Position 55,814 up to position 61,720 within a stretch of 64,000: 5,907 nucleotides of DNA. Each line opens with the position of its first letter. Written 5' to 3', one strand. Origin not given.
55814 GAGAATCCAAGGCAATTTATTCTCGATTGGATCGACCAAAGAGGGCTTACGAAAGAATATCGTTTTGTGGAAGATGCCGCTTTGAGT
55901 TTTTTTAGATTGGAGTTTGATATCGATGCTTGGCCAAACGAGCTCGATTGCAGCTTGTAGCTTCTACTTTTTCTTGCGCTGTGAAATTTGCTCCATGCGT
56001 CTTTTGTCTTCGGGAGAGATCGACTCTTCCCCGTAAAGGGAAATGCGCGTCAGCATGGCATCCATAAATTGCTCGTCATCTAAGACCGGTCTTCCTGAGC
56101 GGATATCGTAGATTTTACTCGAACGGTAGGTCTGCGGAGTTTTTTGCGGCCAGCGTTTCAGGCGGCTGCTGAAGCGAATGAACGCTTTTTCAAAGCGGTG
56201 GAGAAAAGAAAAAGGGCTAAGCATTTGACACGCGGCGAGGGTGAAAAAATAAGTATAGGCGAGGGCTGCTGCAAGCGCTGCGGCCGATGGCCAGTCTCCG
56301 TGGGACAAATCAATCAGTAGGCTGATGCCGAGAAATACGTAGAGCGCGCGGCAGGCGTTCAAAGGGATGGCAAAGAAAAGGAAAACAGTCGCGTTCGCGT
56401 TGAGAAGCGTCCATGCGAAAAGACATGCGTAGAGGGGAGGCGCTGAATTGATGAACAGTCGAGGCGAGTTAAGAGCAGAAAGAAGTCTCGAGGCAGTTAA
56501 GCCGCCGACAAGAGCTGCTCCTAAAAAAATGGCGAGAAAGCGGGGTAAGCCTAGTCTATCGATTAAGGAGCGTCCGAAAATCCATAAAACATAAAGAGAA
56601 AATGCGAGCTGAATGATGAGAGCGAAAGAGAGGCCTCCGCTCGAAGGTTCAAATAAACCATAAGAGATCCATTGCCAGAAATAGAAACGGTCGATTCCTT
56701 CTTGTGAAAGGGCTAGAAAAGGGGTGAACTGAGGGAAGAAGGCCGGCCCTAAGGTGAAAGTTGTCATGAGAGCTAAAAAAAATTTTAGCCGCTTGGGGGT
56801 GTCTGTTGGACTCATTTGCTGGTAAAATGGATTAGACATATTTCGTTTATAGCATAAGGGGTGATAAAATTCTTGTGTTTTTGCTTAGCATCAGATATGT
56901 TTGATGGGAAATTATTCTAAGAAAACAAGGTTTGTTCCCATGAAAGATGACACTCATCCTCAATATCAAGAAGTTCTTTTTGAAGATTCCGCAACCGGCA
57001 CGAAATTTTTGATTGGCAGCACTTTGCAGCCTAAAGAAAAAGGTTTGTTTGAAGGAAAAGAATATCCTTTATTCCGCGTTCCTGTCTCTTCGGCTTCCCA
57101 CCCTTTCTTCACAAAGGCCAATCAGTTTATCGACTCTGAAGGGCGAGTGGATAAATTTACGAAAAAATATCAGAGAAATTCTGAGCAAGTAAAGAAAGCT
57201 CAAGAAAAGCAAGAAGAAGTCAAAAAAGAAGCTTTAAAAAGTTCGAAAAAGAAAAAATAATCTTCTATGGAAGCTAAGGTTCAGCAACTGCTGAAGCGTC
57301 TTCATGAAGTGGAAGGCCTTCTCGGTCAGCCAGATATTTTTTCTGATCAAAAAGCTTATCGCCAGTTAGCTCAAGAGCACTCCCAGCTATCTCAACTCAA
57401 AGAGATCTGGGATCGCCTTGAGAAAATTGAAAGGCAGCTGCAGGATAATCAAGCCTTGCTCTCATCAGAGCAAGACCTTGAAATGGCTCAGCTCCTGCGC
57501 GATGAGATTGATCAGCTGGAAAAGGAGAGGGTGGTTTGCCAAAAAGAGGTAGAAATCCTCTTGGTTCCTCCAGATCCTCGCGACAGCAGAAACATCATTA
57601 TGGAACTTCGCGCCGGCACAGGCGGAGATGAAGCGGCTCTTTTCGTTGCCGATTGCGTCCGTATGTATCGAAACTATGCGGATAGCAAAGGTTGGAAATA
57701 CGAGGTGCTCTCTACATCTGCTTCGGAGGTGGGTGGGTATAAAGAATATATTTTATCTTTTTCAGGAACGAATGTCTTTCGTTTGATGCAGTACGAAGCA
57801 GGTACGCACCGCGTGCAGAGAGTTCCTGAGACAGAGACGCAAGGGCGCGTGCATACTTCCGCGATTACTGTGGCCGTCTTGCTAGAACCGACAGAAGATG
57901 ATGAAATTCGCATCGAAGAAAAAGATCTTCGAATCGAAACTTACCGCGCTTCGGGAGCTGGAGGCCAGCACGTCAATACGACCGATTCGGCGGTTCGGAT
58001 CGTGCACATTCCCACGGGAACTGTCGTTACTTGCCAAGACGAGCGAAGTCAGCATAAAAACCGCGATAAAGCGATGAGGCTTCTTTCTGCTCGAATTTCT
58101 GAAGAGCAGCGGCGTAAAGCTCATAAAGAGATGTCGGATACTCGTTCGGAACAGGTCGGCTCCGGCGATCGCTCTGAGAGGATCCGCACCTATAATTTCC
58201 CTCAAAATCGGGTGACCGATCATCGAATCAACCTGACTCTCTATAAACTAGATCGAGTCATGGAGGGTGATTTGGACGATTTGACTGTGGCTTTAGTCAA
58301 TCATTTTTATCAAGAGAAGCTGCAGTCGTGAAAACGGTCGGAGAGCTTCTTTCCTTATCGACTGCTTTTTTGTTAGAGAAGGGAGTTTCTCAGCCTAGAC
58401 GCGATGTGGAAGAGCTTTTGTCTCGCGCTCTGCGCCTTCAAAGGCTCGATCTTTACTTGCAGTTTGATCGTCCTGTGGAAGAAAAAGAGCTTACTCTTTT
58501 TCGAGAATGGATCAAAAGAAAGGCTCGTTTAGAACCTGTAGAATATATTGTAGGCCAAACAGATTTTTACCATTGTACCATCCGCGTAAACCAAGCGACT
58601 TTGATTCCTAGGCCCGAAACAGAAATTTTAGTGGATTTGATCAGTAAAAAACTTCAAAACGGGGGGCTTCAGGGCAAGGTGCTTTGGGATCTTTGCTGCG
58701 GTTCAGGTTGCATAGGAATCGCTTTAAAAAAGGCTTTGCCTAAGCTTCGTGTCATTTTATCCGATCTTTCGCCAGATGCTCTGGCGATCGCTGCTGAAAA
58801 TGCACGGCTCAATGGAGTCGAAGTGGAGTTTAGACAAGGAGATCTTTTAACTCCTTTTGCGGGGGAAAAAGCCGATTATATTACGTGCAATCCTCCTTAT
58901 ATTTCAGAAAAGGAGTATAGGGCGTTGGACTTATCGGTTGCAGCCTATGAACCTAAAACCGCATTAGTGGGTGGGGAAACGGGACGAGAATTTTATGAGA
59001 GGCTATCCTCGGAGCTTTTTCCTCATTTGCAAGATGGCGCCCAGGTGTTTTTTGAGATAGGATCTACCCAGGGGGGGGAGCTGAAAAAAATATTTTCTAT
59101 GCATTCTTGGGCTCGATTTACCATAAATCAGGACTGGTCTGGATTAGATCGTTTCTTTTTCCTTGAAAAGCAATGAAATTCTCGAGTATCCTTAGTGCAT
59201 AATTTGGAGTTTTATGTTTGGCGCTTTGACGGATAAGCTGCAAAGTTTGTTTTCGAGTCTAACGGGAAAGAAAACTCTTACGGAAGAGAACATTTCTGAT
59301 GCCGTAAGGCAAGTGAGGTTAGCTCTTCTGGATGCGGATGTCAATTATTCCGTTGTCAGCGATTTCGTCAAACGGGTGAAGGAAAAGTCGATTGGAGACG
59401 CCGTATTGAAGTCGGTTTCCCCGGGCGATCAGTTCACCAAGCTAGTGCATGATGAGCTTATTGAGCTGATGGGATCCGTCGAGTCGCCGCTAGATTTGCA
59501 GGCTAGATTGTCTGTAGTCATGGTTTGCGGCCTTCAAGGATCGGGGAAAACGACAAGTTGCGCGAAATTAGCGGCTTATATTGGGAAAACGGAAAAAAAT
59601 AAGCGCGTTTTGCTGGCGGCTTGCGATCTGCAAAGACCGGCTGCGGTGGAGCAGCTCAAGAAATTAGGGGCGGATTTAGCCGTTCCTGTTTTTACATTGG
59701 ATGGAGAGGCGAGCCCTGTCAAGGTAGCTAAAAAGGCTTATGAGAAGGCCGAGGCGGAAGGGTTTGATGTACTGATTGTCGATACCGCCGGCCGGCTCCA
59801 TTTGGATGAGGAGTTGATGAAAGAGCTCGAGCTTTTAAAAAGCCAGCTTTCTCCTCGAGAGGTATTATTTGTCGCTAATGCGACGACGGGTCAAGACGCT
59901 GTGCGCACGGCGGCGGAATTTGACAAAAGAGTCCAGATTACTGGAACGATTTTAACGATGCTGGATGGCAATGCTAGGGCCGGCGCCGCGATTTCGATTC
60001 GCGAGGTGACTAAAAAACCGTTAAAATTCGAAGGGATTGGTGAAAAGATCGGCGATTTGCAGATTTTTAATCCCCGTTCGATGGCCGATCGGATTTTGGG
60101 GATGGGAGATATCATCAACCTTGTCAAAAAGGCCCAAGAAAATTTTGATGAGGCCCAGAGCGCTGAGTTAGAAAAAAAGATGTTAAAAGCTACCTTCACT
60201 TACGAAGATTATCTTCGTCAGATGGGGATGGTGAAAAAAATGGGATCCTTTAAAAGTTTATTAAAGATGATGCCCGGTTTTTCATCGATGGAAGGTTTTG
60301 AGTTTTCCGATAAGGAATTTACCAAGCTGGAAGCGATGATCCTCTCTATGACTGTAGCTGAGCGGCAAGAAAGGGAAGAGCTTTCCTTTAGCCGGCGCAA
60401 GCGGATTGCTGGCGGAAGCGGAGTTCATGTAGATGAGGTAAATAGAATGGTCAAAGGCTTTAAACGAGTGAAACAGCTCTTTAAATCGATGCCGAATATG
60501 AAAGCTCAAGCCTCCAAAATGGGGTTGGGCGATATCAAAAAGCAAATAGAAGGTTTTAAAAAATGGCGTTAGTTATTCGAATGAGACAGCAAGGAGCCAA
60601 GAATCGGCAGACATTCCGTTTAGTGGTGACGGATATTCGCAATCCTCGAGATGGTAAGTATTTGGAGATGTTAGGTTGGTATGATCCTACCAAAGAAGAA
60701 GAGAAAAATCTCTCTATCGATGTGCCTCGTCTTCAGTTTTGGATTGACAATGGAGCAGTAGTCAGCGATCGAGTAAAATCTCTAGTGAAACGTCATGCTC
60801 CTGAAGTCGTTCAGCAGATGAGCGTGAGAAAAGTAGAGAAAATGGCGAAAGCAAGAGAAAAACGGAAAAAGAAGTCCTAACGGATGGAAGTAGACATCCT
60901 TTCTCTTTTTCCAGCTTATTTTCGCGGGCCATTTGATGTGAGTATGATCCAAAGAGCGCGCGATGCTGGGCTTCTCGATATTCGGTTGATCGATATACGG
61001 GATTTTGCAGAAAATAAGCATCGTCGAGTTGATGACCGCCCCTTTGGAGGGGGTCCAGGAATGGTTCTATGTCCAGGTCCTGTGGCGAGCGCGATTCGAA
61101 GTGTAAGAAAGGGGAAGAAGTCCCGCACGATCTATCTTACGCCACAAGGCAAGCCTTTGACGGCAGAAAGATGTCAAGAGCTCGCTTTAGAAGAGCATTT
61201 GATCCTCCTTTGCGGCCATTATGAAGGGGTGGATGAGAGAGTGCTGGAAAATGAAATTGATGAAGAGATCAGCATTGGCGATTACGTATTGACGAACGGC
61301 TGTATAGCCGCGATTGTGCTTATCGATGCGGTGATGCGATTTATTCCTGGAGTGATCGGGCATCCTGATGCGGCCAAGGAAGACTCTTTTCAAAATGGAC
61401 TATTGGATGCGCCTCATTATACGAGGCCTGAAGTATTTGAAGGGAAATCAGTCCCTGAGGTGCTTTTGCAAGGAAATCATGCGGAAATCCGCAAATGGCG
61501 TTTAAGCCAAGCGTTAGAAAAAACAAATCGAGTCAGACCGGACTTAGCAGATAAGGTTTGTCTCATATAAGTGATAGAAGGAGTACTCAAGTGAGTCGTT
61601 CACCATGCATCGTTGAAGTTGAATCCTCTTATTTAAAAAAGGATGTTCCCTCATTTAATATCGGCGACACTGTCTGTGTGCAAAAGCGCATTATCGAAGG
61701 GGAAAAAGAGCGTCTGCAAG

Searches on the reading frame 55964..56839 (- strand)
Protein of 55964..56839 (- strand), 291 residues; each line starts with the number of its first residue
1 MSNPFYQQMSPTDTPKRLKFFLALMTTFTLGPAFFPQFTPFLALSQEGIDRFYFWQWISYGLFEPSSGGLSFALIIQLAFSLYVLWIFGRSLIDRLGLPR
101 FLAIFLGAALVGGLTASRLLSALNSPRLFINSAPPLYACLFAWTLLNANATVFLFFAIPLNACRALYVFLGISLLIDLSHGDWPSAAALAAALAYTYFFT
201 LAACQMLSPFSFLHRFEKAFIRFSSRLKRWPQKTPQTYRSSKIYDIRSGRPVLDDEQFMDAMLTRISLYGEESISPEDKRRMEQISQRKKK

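Call 42: search_protein_families(library=pfam, proteins=[window:55964-56839:-], max_evalue=0.001)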
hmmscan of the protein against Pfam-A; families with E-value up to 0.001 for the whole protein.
window:55964-56839:- (291 aa): 1 family
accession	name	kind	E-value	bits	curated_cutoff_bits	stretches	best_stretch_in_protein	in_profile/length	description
PF01694.28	Rhomboid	-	2.4e-05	25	22.6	1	74-178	16-115/143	Rhomboid domain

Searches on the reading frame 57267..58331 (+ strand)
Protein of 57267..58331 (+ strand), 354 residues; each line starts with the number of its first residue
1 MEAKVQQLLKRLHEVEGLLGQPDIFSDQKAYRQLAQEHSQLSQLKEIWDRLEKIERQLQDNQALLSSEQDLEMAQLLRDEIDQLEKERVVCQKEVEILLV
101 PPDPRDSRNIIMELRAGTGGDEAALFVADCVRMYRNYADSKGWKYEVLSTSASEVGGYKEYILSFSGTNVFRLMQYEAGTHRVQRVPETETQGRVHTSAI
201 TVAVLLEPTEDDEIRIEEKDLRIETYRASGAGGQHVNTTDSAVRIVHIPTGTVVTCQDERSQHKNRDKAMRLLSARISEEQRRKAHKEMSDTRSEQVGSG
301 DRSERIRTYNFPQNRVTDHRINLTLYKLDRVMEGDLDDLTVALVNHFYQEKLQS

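Call 42: search_protein_families(library=pfam, proteins=[window:57267-58331:+], max_evalue=0.001)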
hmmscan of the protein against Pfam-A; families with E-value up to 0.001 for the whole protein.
window:57267-58331:+ (354 aa): 2 families
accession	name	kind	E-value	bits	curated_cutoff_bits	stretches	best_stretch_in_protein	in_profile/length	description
PF03462.23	PCRF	-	9.6e-67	225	24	1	10-202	3-194/194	PCRF domain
PF00472.26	RF-1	-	2.5e-44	150.4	35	1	212-320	3-116/116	RF-1 domain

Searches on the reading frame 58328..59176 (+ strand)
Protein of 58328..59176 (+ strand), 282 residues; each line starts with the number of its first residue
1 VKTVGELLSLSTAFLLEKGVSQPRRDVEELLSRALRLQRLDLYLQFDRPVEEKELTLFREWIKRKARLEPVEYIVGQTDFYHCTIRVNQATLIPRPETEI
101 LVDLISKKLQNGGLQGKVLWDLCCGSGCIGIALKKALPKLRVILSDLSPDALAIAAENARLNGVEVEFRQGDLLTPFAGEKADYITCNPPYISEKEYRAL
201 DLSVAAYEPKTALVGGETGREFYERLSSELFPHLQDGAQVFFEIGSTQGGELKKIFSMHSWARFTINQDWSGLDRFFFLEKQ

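Call 42: search_protein_families(library=pfam, proteins=[window:58328-59176:+], max_evalue=0.001)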
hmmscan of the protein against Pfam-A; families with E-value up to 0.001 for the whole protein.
window:58328-59176:+ (282 aa): 9 families
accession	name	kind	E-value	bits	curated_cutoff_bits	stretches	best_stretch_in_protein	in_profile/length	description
PF05175.20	MTS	-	1.2e-16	61.3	23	1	98-196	20-113/170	Methyltransferase small domain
PF17827.6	PrmC_N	-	2.8e-15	57.1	23.4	1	6-76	1-71/71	PrmC N-terminal domain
PF13649.12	Methyltransf_25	-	1.3e-11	45.4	27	1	121-198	3-83/97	Methyltransferase domain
PF13847.12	Methyltransf_31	-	4.6e-10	39.8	27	1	116-188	4-81/145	Methyltransferase domain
PF08242.18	Methyltransf_12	-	2.6e-07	31.7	30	1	121-188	2-72/98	Methyltransferase domain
PF08241.18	Methyltransf_11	-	1.3e-06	29.3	21.2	1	121-188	2-67/95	Methyltransferase domain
PF06325.19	PrmA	-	4.3e-06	26.9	22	1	114-188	160-233/296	Ribosomal protein L11 methyltransferase (PrmA)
PF01209.24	Ubie_methyltran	-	0.00022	21.1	20.1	1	112-186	44-121/233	ubiE/COQ5 methyltransferase family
PF10294.15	Methyltransf_16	-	0.00041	20.6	21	1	105-163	36-93/174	Lysine methyltransferase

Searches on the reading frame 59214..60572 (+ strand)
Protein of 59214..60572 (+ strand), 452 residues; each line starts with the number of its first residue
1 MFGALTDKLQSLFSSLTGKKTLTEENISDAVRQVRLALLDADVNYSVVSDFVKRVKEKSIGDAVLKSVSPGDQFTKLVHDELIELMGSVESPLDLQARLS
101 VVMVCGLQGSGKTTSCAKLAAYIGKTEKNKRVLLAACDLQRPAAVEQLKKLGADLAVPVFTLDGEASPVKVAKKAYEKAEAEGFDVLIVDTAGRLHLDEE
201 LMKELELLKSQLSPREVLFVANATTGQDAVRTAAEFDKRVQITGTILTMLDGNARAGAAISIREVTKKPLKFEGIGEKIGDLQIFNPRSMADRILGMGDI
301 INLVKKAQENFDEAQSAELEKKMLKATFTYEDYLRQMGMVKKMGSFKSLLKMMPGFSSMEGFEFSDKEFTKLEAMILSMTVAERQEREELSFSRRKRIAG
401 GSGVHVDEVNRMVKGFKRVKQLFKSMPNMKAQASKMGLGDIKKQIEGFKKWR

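Call 42: search_protein_families(library=pfam, proteins=[window:59214-60572:+], max_evalue=0.001)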
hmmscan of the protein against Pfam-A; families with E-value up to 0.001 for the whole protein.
window:59214-60572:+ (452 aa): 7 families
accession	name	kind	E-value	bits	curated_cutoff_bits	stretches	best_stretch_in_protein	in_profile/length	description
PF00448.28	SRP54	-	4.2e-70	235.8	22.7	1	100-296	2-196/196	SRP54-type protein, GTPase domain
PF02978.25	SRP_SPB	-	1.5e-27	96.2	27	1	327-422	1-90/91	Signal peptide binding domain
PF02881.24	SRP54_N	-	9.4e-21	74.3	22.4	1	5-82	1-75/75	SRP54-type protein, helical bundle domain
PF01656.29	CbiA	-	2.4e-07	31.2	25.4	1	109-258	9-92/125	CobQ/CobB/MinD/ParA nucleotide binding domain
PF13401.12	AAA_22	-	1.1e-06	29.4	27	1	101-209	7-108/130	AAA domain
PF07015.17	VirC1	-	0.00028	20.7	24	1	101-193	3-93/231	VirC1 protein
PF13245.12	AAA_19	-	0.00093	19.8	25.1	0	100-204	12-113/134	AAA domain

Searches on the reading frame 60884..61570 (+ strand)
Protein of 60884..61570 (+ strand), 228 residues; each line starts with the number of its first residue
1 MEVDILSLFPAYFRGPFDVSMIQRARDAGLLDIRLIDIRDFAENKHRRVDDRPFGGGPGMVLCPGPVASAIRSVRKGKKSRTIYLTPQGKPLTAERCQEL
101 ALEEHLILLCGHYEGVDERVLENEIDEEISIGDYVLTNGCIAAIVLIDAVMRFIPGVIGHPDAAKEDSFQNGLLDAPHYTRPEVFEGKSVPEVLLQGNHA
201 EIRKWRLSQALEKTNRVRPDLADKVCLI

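Call 42: search_protein_families(library=pfam, proteins=[window:60884-61570:+], max_evalue=0.001)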
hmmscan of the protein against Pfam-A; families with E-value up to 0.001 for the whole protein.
window:60884-61570:+ (228 aa): 1 family
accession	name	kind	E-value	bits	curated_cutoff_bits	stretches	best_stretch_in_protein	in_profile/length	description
PF01746.26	tRNA_m1G_MT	-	2.9e-63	213.6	27.3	1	23-219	2-195/195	tRNA (Guanine-1)-methyltransferase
